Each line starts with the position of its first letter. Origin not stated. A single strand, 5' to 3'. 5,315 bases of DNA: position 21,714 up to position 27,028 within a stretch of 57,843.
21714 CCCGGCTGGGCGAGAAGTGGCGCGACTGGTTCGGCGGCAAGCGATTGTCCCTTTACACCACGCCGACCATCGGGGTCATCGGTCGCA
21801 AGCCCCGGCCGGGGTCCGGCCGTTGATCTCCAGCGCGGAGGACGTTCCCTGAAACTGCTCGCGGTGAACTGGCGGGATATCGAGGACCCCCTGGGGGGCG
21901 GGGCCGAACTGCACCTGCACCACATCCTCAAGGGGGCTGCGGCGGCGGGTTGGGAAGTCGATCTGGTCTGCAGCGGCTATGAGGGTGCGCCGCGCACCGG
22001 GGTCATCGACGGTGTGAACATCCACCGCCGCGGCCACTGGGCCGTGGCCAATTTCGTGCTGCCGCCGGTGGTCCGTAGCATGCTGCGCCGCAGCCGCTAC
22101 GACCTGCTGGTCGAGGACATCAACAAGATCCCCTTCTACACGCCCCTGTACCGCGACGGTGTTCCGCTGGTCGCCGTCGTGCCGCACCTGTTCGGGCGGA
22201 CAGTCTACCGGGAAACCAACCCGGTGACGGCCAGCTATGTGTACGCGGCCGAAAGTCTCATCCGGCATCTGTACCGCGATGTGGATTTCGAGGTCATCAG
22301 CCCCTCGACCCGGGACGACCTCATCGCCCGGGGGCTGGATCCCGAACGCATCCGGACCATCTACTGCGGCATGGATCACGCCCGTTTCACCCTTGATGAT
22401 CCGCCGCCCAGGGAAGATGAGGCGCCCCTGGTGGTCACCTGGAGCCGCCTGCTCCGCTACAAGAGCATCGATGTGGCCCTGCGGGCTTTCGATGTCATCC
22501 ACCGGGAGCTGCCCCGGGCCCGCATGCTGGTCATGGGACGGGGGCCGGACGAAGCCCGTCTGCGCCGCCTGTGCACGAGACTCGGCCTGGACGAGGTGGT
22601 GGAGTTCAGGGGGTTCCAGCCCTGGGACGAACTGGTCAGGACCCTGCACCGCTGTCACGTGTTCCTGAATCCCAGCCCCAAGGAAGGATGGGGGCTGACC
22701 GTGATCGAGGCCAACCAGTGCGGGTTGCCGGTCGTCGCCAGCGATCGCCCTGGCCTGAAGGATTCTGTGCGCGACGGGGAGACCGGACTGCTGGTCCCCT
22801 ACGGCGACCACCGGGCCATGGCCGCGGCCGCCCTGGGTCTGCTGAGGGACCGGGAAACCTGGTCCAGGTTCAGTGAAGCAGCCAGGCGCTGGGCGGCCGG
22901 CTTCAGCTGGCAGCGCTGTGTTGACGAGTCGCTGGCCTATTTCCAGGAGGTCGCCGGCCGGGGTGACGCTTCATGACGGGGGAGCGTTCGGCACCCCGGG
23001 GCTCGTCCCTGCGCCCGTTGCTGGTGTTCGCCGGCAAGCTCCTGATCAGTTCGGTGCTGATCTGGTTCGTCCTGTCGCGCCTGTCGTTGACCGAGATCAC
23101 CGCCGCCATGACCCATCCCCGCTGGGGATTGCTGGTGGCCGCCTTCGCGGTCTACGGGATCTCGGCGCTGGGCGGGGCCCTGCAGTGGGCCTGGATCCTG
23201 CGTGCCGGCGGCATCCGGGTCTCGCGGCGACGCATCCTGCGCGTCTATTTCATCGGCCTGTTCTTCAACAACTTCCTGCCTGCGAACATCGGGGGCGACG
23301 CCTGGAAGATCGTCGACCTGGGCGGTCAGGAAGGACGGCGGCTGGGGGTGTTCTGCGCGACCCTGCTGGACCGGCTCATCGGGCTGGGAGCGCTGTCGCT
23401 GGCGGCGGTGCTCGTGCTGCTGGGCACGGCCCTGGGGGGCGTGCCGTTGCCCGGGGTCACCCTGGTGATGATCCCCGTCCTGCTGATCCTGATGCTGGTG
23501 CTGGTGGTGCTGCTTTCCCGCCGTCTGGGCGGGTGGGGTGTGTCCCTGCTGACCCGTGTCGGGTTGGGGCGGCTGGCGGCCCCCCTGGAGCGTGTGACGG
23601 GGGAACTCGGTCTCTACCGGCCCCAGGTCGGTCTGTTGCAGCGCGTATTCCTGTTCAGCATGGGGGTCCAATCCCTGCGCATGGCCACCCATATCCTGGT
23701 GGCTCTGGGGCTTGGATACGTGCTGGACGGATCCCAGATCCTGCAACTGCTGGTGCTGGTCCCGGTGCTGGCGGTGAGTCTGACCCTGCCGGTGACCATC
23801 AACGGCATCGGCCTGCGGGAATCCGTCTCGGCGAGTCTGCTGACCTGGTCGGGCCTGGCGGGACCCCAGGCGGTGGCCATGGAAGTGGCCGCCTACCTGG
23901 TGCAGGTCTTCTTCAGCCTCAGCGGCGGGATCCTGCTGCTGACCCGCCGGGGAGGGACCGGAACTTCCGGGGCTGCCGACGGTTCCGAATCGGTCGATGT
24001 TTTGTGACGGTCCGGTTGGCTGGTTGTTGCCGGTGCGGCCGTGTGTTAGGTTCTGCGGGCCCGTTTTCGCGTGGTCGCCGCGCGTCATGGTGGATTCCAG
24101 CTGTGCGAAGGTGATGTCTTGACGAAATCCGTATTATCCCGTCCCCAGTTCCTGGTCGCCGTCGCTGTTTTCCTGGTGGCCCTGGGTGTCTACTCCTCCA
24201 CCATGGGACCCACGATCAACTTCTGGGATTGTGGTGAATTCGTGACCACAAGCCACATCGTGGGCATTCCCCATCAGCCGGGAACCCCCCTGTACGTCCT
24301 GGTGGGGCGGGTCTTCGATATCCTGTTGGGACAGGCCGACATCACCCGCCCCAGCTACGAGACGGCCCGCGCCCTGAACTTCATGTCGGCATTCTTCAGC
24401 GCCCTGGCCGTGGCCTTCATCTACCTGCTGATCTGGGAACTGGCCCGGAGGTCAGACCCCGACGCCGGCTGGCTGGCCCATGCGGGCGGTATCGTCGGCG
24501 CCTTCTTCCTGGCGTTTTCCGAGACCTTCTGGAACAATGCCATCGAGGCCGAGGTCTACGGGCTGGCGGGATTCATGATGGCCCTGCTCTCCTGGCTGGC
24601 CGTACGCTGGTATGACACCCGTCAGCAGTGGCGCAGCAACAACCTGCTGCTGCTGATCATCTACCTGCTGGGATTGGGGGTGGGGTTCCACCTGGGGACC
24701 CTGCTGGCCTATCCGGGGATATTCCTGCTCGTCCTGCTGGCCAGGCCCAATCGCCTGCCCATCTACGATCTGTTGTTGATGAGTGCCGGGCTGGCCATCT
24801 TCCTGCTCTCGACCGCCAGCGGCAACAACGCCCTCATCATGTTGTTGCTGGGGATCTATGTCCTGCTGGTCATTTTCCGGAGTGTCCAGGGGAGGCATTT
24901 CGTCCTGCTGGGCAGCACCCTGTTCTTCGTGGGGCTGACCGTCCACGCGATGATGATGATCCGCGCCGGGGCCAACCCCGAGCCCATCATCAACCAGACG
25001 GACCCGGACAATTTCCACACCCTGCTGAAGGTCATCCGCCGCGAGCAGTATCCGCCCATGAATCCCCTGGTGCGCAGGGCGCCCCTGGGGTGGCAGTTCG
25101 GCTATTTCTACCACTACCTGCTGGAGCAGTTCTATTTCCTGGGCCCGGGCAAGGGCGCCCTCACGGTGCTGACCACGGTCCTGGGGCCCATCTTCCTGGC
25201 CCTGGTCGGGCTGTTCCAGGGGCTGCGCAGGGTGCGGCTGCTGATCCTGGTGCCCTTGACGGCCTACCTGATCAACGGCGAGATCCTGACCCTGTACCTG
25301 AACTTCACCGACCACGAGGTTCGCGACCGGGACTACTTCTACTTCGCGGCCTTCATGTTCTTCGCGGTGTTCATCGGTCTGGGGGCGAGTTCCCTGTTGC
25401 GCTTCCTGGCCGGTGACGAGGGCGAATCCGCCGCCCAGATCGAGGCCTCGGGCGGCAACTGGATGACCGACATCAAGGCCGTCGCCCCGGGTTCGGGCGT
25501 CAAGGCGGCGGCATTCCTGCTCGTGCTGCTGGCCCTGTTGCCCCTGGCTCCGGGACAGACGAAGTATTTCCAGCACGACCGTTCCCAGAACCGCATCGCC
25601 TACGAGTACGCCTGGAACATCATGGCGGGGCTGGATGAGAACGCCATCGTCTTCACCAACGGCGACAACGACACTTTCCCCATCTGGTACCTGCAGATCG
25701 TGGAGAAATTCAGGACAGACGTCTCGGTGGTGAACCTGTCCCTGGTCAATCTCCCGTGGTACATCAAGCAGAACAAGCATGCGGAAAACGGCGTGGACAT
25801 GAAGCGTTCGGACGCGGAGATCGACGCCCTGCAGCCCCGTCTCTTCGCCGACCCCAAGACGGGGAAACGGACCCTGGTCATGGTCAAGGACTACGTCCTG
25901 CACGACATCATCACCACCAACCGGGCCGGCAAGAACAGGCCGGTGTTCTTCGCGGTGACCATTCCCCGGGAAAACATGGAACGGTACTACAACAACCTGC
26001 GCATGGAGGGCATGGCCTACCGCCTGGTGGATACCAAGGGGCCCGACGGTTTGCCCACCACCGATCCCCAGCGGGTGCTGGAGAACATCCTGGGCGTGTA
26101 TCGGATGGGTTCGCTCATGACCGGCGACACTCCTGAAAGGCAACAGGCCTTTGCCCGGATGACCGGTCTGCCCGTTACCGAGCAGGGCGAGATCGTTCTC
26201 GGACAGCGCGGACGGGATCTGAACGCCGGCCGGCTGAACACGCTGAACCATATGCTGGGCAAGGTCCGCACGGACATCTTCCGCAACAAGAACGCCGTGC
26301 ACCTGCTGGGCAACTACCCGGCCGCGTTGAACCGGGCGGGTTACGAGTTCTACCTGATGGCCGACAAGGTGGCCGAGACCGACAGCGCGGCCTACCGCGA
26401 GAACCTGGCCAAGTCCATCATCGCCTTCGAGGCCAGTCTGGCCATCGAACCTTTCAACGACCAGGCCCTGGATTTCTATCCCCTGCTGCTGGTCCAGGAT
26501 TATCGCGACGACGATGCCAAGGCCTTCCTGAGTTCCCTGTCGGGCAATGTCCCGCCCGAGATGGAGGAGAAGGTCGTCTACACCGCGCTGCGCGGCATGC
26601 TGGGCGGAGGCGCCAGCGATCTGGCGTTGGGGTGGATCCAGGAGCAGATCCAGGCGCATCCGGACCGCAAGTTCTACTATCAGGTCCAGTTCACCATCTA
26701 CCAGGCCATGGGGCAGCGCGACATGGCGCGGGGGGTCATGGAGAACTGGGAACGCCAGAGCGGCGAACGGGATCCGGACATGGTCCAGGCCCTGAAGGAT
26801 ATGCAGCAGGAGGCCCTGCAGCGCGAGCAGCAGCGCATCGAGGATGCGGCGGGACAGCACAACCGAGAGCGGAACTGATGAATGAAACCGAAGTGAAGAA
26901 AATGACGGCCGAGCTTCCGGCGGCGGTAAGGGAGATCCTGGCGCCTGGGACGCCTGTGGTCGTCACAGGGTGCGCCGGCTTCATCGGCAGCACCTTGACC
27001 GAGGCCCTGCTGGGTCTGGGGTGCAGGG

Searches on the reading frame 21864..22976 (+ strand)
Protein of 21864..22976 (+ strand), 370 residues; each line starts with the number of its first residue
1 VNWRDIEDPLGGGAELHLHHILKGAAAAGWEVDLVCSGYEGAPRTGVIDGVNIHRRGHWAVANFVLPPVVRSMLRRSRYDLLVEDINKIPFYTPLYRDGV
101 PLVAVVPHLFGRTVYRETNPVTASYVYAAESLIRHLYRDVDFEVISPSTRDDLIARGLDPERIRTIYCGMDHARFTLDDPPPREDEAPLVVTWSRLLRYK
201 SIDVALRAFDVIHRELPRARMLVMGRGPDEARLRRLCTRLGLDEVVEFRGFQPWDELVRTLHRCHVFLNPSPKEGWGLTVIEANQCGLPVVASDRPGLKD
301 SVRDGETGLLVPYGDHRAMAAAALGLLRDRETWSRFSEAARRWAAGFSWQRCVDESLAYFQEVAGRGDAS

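Call 3: search_protein_families(library=pfam, proteins=[window:21864-22976:+], max_evalue=0.01)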
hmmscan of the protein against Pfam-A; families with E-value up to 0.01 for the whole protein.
window:21864-22976:+ (370 aa): 6 families
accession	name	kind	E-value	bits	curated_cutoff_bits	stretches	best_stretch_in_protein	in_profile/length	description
PF00534.26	Glycos_transf_1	-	2.2e-37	128.7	26.4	1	181-343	9-172/172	Glycosyl transferases group 1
PF13692.12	Glyco_trans_1_4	-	6.1e-32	111.3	27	1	188-329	2-142/142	Glycosyl transferases group 1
PF20706.3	GT4-conflict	-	2.4e-16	60.2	26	1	162-354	173-383/385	Family 4 Glycosyltransferase in conflict systems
PF13439.12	Glyco_transf_4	-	2e-14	54.4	28.5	1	12-174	2-170/170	Glycosyltransferase Family 4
PF13579.12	Glyco_trans_4_4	-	2.1e-12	48.1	29.7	1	12-169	1-158/158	Glycosyl transferase 4-like domain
PF13524.12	Glyco_trans_1_2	-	5.4e-08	33.4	25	1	211-355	8-141/144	Glycosyl transferase-like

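Call 6: search_protein_families(library=ncbifam, proteins=[window:21864-22976:+], max_evalue=0.001)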
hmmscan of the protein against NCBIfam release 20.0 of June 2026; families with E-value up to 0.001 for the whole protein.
window:21864-22976:+ (370 aa): 34 families (the best 25 are shown)
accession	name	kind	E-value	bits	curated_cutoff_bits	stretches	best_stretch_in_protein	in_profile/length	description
TIGR03999.1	thiol_BshA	equivalog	3.1e-30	105.3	273.7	1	185-363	197-373/375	N-acetyl-alpha-D-glucosaminyl L-malate synthase BshA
TIGR03449.1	mycothiol_MshA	equivalog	3.3e-28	98.7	462.5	1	157-363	184-403/406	D-inositol-3-phosphate glycosyltransferase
TIGR03088.1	stp2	hypoth_equivalog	1.4e-26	93.4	409.05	1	117-362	132-372/374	TIGR03088 family PEP-CTERM/XrtA system glycosyltransferase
TIGR04063.1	stp3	hypoth_equivalog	1.6e-24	86.5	442.05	1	142-357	161-389/397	TIGR04063 family PEP-CTERM/XrtA system glycosyltransferase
NF041876.1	EPS_EpsE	equivalog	2e-23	83.3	400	1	159-343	184-375/389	exopolysaccharide biosynthesis GT4 family glycosyltransferase EpsE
TIGR02149.1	glgA_Coryne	subfamily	2.9e-18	66.2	302.4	1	145-363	151-390/391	glycogen synthase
TIGR04005.1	wcaL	equivalog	6.2e-17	61.5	537.6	1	145-347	181-390/406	colanic acid biosynthesis glycosyltransferase WcaL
TIGR02472.1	sucr_P_syn_N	equivalog_domain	9.6e-16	57.6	576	1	263-359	340-437/439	sucrose-phosphate synthase, putative, glycosyltransferase domain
NF038229.1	Glyco4_Geo_Pelo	equivalog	2.8e-15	56.2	400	1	197-343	171-315/338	GPMC system family 4 glycosyltransferase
TIGR04047.1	MSMEG_0565_glyc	hypoth_equivalog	1.8e-14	53.6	259.85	1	200-361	207-372/373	MSMEG_0565 family glycosyltransferase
NF038011.1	PelF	equivalog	2.6e-14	53.2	100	1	149-339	268-467/489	GT4 family glycosyltransferase PelF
NF007396.0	PRK09922.1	equivalog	5.6e-14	51.8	385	1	144-315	141-312/361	lipopolysaccharide 1,6-galactosyltransferase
NF053787.1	GlcN_PG_synth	equivalog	8.6e-14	51.1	480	1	128-364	132-360/361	N-acetylglucosaminyl phosphatidylglycerol synthase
NF047880.1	glyco_SdgA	exception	1.2e-13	50.5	800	1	190-347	318-474/488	serine-aspartate repeat adhesin O-glycosyltransferase SdgA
NF050063.1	ProtGlycPglJ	equivalog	7.1e-13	48.5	500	1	128-359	133-362/363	N-acetylgalactosamine-N,N'-diacetylbacillosaminyl-diphospho-undecaprenol 4-alpha-N-acetylgalactosaminyltransferase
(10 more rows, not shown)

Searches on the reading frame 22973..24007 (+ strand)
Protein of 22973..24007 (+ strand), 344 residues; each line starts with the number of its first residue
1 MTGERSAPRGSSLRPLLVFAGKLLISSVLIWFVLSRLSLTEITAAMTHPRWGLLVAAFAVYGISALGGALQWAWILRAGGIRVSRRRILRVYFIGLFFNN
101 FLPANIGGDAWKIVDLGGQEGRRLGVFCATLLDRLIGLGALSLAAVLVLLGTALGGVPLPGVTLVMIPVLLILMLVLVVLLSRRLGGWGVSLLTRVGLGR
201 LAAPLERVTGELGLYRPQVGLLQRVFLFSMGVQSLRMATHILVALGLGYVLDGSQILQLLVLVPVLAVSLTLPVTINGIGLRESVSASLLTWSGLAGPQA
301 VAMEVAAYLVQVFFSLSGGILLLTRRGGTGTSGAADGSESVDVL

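Call 3: search_protein_families(library=pfam, proteins=[window:22973-24007:+], max_evalue=0.01)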
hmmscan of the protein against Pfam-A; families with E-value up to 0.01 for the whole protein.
window:22973-24007:+ (344 aa): 1 family
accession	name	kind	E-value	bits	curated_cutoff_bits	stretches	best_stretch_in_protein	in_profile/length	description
PF03706.18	LPG_synthase_TM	-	2.2e-31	109.9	33.4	1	21-314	3-297/302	Lysylphosphatidylglycerol synthase TM region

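Call 6: search_protein_families(library=ncbifam, proteins=[window:22973-24007:+], max_evalue=0.001)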
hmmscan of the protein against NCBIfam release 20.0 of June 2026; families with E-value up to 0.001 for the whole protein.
window:22973-24007:+ (344 aa): 1 family
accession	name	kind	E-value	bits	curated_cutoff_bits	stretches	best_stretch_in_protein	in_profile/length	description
TIGR00374.1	TIGR00374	subfamily_domain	2.3e-10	40.4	43.2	1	24-314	2-301/323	flippase-like domain-containing protein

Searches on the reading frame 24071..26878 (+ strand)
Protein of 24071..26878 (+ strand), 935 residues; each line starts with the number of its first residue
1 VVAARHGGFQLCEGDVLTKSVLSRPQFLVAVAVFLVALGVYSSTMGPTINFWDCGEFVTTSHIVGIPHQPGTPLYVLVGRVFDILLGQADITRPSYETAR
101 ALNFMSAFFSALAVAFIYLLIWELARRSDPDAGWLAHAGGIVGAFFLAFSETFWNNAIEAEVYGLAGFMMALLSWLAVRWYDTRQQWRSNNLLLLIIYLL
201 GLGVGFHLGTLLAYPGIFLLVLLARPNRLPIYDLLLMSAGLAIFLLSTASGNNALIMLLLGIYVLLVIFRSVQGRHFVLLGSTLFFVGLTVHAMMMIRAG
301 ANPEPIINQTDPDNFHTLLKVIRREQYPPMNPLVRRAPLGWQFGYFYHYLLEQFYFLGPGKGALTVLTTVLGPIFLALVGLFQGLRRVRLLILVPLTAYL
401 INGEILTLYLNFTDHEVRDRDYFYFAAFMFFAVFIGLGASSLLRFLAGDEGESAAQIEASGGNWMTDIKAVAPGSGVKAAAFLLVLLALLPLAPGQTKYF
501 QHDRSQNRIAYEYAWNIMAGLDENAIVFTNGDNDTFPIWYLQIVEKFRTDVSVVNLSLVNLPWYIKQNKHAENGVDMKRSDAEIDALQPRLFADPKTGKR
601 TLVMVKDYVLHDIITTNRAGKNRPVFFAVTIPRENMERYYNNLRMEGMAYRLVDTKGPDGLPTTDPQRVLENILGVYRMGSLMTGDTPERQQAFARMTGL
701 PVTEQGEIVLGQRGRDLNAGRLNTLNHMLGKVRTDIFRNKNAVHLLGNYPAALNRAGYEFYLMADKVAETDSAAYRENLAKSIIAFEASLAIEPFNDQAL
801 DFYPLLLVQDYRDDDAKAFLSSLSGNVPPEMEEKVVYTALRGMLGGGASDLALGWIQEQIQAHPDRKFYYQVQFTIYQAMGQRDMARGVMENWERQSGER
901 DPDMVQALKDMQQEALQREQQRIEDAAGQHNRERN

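Call 3: search_protein_families(library=pfam, proteins=[window:24071-26878:+], max_evalue=0.01)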
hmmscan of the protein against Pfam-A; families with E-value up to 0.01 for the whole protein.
window:24071-26878:+ (935 aa): 1 family
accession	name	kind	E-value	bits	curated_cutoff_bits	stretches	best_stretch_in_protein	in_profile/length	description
PF11028.14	TMEM260-like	-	3.4e-46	157.7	24.2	1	53-225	1-174/179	Protein O-mannosyl-transferase TMEM260-like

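Call 6: search_protein_families(library=ncbifam, proteins=[window:24071-26878:+], max_evalue=0.001)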
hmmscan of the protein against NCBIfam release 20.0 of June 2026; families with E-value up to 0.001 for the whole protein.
window:24071-26878:+ (935 aa): 1 family
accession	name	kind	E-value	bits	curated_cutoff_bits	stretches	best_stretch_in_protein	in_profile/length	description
TIGR02917.1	PEP_TPR_lipo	equivalog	0.00025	19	312.2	1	775-913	511-646/899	XrtA/PEP-CTERM system TPR-repeat protein PrsT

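Call 12: search_solved_structures(query=window:24071-26878:+, max_evalue=1)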
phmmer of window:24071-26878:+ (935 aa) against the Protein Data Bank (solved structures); distinct sequences matched with E-value up to 1: 2.
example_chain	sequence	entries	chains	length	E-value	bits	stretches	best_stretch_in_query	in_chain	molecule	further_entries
9rql_A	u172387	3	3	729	2.4e-16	62.2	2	30-205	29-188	Protein O-mannosyl-transferase TMEM260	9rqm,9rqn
3fgr_A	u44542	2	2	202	0.7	11.1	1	852-888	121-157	Putative phospholipase B-like 2 28 kDa form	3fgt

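Call 13: find_encoding_contigs(protein=window:24071-26878:+, flank=10000, max_places=4)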
Protein window:24071-26878:+ (935 aa): no gene with exactly this product is on record in the collection.

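Call 72: search_solved_structures(query=window:24071-26878:+, max_evalue=0.001, show_alignments=1)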
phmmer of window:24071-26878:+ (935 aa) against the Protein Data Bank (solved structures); distinct sequences matched with E-value up to 0.001: 1.
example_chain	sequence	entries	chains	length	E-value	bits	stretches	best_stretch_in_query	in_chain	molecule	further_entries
9rql_A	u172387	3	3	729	2.4e-16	62.2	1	30-205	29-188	Protein O-mannosyl-transferase TMEM260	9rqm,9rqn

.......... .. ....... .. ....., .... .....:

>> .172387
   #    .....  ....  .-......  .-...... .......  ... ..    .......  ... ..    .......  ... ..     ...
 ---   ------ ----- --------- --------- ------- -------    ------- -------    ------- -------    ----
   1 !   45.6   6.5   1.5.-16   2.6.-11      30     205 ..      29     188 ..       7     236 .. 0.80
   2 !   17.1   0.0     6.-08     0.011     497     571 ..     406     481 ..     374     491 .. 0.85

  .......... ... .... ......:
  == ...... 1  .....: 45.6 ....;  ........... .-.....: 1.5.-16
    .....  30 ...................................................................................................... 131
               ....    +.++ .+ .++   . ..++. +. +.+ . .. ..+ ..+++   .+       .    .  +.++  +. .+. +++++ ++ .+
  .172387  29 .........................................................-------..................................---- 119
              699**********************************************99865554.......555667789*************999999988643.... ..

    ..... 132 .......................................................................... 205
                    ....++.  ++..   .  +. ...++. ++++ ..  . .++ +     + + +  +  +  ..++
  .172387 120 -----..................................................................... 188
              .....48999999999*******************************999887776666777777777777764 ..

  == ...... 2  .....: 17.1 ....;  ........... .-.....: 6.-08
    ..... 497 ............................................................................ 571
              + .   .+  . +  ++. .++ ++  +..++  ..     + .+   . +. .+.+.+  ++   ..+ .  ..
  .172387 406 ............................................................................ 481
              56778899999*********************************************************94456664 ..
